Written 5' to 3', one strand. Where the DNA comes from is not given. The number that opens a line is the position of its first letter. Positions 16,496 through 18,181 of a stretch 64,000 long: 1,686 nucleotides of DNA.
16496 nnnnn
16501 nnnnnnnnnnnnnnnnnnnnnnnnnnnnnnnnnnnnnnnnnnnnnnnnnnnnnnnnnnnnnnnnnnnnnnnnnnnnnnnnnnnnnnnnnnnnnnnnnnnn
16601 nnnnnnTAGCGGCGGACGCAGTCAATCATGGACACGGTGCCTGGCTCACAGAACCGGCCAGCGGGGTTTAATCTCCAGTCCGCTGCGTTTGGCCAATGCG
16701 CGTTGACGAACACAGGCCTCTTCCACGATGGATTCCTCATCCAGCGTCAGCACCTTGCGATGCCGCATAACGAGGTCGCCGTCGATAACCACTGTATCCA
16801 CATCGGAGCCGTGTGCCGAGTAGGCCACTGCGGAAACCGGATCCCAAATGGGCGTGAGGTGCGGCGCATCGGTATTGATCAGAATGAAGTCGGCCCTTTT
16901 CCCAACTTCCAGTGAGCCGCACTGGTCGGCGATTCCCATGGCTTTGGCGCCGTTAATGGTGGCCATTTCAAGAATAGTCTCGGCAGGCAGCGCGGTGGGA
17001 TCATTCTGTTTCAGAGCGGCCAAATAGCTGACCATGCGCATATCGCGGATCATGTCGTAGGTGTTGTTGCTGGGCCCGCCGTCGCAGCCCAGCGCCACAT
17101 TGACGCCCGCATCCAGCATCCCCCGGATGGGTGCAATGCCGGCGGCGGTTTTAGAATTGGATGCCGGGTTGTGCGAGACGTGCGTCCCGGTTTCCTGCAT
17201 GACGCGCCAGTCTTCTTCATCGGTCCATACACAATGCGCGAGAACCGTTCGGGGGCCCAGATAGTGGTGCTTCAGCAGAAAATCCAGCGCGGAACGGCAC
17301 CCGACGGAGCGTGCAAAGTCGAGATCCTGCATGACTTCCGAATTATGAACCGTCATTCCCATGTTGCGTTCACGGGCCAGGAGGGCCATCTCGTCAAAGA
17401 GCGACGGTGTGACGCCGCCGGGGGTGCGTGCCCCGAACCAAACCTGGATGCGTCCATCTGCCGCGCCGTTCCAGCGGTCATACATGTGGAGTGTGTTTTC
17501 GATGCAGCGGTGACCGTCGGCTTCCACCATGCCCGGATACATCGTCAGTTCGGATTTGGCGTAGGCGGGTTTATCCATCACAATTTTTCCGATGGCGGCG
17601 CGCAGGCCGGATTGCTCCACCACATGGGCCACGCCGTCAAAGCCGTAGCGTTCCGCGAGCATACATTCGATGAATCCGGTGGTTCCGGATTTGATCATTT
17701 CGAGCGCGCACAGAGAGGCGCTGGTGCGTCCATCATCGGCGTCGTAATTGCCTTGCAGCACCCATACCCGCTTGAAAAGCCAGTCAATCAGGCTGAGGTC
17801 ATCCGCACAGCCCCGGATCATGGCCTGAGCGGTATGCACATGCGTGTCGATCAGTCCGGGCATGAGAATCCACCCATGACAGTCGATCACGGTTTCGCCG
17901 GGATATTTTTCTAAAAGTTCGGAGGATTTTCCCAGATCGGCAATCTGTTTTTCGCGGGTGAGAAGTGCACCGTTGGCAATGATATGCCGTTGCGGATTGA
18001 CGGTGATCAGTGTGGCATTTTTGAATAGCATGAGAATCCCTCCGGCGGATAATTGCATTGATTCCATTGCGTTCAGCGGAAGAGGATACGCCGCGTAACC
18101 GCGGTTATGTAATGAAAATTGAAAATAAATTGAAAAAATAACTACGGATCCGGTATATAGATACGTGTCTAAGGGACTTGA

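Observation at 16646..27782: Candidate undescribed corrinoid-dependent demethylation module: MtaD-like deaminase, corrinoid protein, non-Pyl MtmB, BMP-type importer and RACo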

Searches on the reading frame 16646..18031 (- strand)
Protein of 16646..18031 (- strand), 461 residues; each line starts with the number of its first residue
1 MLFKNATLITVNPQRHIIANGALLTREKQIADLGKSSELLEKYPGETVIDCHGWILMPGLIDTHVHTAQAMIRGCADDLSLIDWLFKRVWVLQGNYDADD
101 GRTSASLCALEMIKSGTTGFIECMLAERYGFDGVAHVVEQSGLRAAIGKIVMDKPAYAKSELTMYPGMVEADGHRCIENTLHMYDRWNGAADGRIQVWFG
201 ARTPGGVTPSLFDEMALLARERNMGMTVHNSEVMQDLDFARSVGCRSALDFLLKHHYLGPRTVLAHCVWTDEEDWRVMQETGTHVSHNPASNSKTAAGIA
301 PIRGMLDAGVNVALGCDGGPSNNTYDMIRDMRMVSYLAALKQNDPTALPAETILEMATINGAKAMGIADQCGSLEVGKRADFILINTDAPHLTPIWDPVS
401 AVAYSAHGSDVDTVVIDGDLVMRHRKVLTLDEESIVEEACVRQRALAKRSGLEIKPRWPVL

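Call 4: search_protein_families(library=pfam, proteins=[window:16649-18031:-])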
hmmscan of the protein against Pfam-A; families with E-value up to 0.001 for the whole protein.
seq(461 aa): 2 families
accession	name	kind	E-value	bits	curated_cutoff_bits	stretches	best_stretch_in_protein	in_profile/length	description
PF01979.26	Amidohydro_1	-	5.4e-65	220.3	25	1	55-421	1-345/345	Amidohydrolase family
PF07969.17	Amidohydro_3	-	1.6e-18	67.9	29.7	1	263-394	309-453/472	Amidohydrolase family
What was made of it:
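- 16646..18031 (-): TRZ/ATZ-type (guanine/adenosine-deaminase-related) metal amidohydrolase of undetermined specificity, here called 'type A'. It is the presumptive deaminase for the demethylated ring. Pfam Amidohydro_1, 220 bits (call 4).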

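Call 5: search_protein_families(library=ncbifam, proteins=[window:16649-18031:-])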
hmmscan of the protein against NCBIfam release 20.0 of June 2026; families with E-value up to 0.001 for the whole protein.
seq(461 aa): 65 families (the best 25 are shown)
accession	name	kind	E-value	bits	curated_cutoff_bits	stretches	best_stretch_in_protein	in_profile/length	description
NF005557.0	PRK07228.1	equivalog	5.1e-117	391.3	522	1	2-451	4-442/445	5'-deoxyadenosine deaminase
NF004701.0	PRK06038.1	equivalog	2.8e-108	362.4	609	1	2-446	7-426/432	N-ethylammeline chlorohydrolase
NF006549.0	PRK09045.1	equivalog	3.5e-92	309.4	540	1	4-445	13-438/444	TRZ/ATZ family hydrolase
NF006252.0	PRK08393.1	equivalog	1.8e-86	290.8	617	1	20-439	20-416/424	N-ethylammeline chlorohydrolase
NF012037.0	PRK15493.1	equivalog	5.8e-72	242.8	779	1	3-446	5-433/435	bifunctional S-methyl-5'-thioadenosine deaminase/S-adenosylhomocysteine deaminase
NF006055.0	PRK08203.1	equivalog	1e-69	235.3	532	1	4-449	10-453/455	8-oxoguanine deaminase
NF006056.0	PRK08204.1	subfamily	1.5e-66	225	391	1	1-450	5-444/449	hypothetical protein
NF005211.0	PRK06687.1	equivalog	9e-63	212.5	703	1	2-431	3-418/419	TRZ/ATZ family protein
NF004995.0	PRK06380.1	subfamily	2.9e-61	207.7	567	2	218-437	194-414/418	metal-dependent hydrolase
NF005540.0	PRK07203.1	equivalog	2.6e-59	201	444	1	1-448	2-440/444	putative aminohydrolase SsnA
TIGR03314.1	Se_ssnA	subfamily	2.8e-56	191.2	455.5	1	1-442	1-433/441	putative selenium metabolism protein SsnA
NF009059.0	PRK12393.1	equivalog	1.9e-52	178.5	543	1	23-448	31-457/460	amidohydrolase family protein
NF004801.0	PRK06151.1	subfamily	5.8e-49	167.2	416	1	14-440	18-456/491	chlorohydrolase family protein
TIGR02967.1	guan_deamin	equivalog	2.5e-48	165.1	375.4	1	17-392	3-367/401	guanine deaminase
NF006679.0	PRK09228.1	subfamily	4e-48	164.2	351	1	14-393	25-393/433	guanine deaminase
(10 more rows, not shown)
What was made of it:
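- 16646..18031 (-): Best NCBIfam model is 5'-deoxyadenosine deaminase at 391 bits, below the 522 cut-off (call 5).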

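Call 31: search_solved_structures(query=window:16649-18031:-, max_evalue=1e-20, show_alignments=2)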
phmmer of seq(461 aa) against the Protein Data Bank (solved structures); distinct sequences matched with E-value up to 1e-20: 21.
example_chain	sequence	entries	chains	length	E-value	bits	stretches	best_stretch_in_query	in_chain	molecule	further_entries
4f0r_A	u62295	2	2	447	1.5e-63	218.4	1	8-449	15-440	5-methylthioadenosine/S-adenosylhomocysteine deaminase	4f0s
4v1x_A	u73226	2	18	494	2.2e-59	204.7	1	4-459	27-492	ATRAZINE CHLOROHYDROLASE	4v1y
4dyk_A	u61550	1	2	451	1.5e-55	192.1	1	7-439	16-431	AMIDOHYDROLASE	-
4gbd_A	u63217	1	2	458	1.7e-55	191.9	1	7-439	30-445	Putative uncharacterized protein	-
3lnp_A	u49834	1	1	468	9.2e-53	182.9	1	42-440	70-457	Amidohydrolase family Protein OLEI01672_1_465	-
4dzh_A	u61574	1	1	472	9.6e-50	172.9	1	40-439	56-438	AMIDOHYDROLASE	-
1p1m_A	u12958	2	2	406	8.6e-47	163.2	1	48-440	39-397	Hypothetical protein TM0936 | Uncharacterized protein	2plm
1j6p_A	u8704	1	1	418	9.4e-47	163.1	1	48-440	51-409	METAL-DEPENDENT HYDROLASE OF CYTOSINEDEMANIASE/CHLOROHYDROLASE FAMILY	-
7ww2_A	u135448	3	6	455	1.3e-43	152.7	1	1-438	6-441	8-oxoguanine deaminase | Hydroxydechloroatrazine ethylaminohydrolase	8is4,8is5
3hpa_A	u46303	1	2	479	1.1e-40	143.1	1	3-445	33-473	AMIDOHYDROLASE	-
2paj_A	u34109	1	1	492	5e-31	111.2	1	40-402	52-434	putative cytosine/guanine deaminase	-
3e0l_A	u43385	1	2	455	6e-31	111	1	52-390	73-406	Guanine deaminase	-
2uz9_A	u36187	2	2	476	1e-29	106.9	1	52-390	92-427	GUANINE DEAMINASE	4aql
6ohb_A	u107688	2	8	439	7.9e-26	94.1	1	17-392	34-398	Guanine deaminase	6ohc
6oh9_A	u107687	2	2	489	2e-25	92.8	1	56-391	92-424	Yeast Guanine Deaminase | Probable guanine deaminase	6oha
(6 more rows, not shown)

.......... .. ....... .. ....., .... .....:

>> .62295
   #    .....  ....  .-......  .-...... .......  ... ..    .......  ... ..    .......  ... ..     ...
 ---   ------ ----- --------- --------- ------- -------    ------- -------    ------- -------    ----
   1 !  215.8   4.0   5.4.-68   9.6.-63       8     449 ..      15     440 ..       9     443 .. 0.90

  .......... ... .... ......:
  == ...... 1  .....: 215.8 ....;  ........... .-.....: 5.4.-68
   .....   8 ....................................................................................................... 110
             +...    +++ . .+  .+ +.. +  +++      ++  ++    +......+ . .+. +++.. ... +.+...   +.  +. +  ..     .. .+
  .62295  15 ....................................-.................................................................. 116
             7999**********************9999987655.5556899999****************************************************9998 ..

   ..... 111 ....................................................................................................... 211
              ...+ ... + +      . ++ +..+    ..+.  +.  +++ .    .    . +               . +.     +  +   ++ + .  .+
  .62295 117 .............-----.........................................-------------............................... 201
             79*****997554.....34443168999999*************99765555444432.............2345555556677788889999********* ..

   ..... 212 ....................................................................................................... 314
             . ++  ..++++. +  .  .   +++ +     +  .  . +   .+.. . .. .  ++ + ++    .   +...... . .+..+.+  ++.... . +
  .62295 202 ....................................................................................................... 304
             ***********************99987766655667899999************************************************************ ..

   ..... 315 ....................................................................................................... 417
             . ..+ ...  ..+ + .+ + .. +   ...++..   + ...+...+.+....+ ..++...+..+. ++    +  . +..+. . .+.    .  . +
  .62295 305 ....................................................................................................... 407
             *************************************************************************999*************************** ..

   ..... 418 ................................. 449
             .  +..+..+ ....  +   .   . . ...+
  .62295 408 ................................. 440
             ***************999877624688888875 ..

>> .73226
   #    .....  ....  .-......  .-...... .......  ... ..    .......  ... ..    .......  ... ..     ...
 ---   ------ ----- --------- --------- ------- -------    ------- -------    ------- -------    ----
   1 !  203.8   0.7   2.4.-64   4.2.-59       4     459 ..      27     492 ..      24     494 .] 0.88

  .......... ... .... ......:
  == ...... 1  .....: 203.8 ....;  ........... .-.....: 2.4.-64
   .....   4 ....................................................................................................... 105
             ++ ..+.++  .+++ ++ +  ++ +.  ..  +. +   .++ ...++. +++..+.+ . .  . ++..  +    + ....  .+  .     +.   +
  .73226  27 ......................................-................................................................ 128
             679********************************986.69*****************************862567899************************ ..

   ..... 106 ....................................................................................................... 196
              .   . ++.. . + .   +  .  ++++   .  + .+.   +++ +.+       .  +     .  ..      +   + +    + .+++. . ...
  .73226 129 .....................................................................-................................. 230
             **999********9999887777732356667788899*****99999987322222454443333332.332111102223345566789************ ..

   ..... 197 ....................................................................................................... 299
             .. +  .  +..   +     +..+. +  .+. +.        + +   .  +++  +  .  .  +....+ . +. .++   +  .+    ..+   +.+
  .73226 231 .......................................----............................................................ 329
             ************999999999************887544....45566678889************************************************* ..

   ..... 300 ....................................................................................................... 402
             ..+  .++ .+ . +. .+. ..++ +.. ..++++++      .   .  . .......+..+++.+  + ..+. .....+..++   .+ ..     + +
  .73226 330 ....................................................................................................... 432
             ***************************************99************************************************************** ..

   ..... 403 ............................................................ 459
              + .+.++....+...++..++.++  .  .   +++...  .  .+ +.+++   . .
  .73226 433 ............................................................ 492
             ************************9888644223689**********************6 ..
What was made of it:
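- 16646..18031 (-): Best PDB matches are MTA/SAH deaminase 4F0R and AtzA 4V1X (call 31).
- The amidohydrolase is closest to adenine-ring deaminases (calls 5, 31). The amidohydrolase resembles AtzA (call 31).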

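Call 60: find_homologous_proteins(query=window:16646-18031:-, max_evalue=1e-30)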
Query window:16646-18031:- (461 aa): 4751 proteins with E <= 1e-30 among 8000 candidates; the best 120 are listed.
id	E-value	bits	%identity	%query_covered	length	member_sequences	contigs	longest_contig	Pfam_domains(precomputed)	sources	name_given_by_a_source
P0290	0.0e+0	1066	100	100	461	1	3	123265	PF07969.18,PF01979.27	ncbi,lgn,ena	-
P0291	0.0e+0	1010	95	100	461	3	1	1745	PF07969.18,PF01979.27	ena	-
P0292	1.2e-273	926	86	100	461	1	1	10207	PF07969.18,PF01979.27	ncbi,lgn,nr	ncbi:MAG: amidohydrolase [Kiritimatiellae bacterium]|nr:amidohydrolase [Kiritimatiellia bacterium]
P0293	2.4e-267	905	84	100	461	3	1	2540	PF07969.18,PF01979.27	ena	-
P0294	1.1e-245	834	87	88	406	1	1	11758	PF07969.18,PF01979.27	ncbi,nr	ncbi:MAG: amidohydrolase, partial [Kiritimatiellae bacterium]|nr:amidohydrolase [Kiritimatiellia bac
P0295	6.7e-226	769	70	100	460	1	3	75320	PF07969.18,PF01979.27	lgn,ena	-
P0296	1.6e-225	767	71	100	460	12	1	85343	PF07969.18,PF01979.27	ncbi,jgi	jgi:cytosine/adenosine deaminase-related metal-dependent hydrolase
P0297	3.8e-225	766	70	100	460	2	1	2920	PF07969.18,PF01979.27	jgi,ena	-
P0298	5.9e-225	765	70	100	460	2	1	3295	PF07969.18,PF01979.27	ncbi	-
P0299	1.7e-223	761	72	100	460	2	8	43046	PF07969.18,PF22039.2,PF01979.27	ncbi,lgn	-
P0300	1.8e-222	757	71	100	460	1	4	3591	PF07969.18,PF22039.2,PF01979.27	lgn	-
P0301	1.8e-222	757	69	100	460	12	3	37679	PF07969.18,PF01979.27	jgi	jgi:cytosine/adenosine deaminase-related metal-dependent hydrolase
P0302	6.5e-222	755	70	100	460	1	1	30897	PF07969.18,PF22039.2,PF01979.27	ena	-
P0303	6.7e-222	755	70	100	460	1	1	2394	PF07969.18,PF22039.2,PF01979.27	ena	-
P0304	1.0e-221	755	70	100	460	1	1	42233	PF07969.18,PF22039.2,PF01979.27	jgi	jgi:cytosine/adenosine deaminase-related metal-dependent hydrolase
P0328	2.0e-217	741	67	100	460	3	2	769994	PF07969.18,PF01979.27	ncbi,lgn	-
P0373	1.1e-212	725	68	100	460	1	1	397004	PF07969.18,PF01979.27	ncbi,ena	-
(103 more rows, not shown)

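Call 61: find_encoding_contigs(protein=P0296, flank=8000, max_places=1)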
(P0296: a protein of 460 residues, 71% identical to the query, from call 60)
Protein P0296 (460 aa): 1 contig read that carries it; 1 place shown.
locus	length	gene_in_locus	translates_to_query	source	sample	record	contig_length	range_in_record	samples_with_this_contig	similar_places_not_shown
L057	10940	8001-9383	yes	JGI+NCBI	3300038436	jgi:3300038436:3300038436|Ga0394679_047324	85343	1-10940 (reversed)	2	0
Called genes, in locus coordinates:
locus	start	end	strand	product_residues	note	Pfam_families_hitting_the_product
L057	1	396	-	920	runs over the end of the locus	PF07728:AAA_5 (faint), PF13191:AAA_16 (faint), PF13245:AAA_19 (faint), PF13401:AAA_22 (faint), PF00004:AAA, PF17866:AAA_lid_6, PF00004:AAA, PF17866:AAA_lid_6, +3 more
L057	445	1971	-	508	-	-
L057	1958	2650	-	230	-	PF13353:Fer4_12, PF04055:Radical_SAM (weak)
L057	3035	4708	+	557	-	-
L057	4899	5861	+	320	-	PF04471:Mrr_cat, PF22722:NA-iREase1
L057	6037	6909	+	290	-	PF00892:EamA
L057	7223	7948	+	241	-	PF00392:GntR, PF07702:UTRA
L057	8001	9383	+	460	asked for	PF01979:Amidohydro_1, PF07969:Amidohydro_3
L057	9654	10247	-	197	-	-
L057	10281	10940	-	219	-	?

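Call 62: find_encoding_contigs(protein=P0328, flank=8000, max_places=1)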
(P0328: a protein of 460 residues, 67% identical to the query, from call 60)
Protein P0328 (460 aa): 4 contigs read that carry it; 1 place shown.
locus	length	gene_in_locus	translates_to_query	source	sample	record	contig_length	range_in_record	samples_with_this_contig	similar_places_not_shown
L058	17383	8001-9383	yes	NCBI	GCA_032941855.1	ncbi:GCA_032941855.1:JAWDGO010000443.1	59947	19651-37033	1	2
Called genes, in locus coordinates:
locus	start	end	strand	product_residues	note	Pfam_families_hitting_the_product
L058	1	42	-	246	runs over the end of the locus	PF00149:Metallophos, PF12850:Metallophos_2, PF14582:Metallophos_3 (faint)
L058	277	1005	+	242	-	PF00392:GntR, PF07702:UTRA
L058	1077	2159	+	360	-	PF02608:Bmp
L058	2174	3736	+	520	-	PF00005:ABC_tran, PF13304:AAA_21 (faint), PF00005:ABC_tran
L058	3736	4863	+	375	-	PF02653:BPD_transp_2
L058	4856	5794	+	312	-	PF02653:BPD_transp_2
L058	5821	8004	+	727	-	PF01315:Ald_Xan_dh_C, PF02738:MoCoBD_1, PF20256:MoCoBD_2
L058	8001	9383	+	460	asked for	PF01979:Amidohydro_1, PF07969:Amidohydro_3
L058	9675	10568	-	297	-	PF02567:PhzC-PhzF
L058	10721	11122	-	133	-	PF02661:Fic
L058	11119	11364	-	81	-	PF04014:MazE_antitoxin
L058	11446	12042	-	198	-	PF28474:DUF8412, PF13376:OmdA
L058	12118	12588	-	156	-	PF12867:DinB_2, PF11716:MDMPI_N (weak)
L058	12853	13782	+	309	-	-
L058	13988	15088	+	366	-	PF01551:Peptidase_M23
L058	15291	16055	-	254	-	PF00881:Nitroreductase, PF14512:TM1586_NiRdase (faint)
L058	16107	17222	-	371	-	-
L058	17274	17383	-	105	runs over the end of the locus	PF04993:TfoX_N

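Call 63: find_encoding_contigs(protein=P0373, flank=8000, max_places=1)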
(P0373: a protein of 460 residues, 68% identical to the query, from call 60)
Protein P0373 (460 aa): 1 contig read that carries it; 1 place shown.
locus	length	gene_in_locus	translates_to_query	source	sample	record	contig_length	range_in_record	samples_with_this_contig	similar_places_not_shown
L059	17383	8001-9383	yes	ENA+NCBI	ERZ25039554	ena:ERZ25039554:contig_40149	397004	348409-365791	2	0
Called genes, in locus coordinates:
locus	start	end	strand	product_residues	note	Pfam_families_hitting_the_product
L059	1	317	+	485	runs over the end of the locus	PF00144:Beta-lactamase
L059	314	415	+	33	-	-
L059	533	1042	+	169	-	PF04978:MST (weak), PF12867:DinB_2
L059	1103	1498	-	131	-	-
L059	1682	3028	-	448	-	PF00872:Transposase_mut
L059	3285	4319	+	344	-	PF02608:Bmp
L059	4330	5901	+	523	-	PF00005:ABC_tran, PF13304:AAA_21 (faint), PF00005:ABC_tran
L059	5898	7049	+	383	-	PF02653:BPD_transp_2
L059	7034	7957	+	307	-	PF02653:BPD_transp_2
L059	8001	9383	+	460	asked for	PF01979:Amidohydro_1, PF07969:Amidohydro_3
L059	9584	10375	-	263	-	PF01965:DJ-1_PfpI, PF17124:ThiJ_like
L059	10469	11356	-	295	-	PF12797:Fer4_2 (faint), PF00037:Fer4 (weak), PF12838:Fer4_7, PF13237:Fer4_10 (weak), PF14697:Fer4_21 (faint), PF12800:Fer4_4 (faint), PF13187:Fer4_9, PF00037:Fer4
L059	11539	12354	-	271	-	PF00198:2-oxoacid_dh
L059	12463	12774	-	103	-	-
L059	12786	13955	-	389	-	PF00079:Serpin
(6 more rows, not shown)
